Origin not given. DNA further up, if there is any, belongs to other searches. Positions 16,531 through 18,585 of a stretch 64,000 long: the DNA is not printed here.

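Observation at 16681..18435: Units are sharp-edged patchworks of shared modules (e.g. U7 = U5 5' end + U3 middle + U4-like 3' end; U8 = U6 5' end + U1 middle + constant block)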

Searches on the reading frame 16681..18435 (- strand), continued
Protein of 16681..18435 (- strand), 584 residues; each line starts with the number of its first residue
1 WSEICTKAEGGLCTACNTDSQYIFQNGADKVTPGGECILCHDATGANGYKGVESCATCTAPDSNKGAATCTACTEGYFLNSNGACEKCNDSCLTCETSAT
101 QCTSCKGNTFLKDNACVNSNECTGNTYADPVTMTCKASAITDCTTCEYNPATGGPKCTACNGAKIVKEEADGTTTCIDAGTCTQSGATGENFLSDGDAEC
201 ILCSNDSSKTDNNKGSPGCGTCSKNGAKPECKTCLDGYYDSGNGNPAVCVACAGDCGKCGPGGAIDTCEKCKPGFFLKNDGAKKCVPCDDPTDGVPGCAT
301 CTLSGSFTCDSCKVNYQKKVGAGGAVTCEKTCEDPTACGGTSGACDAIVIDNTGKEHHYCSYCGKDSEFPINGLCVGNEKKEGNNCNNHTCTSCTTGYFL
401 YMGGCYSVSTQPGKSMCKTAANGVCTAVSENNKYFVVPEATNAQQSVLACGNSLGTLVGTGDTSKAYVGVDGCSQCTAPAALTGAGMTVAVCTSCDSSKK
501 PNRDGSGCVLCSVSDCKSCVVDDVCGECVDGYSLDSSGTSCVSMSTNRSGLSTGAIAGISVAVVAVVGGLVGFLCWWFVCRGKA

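Call 35: find_encoding_contigs(protein=P0064, flank=6000, max_places=3)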
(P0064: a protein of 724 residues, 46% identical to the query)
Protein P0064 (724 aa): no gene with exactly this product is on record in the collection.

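Call 41: search_protein_families(library=pfam, proteins=[window:16681-18435:-])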
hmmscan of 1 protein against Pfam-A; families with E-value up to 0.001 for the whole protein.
window:16681-18435:- (584 aa): 1 family
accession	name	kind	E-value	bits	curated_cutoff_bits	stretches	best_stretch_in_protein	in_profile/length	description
PF03302.18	VSP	-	2.6e-37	129.1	31.4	1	298-584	114-397/397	Giardia variant-specific surface protein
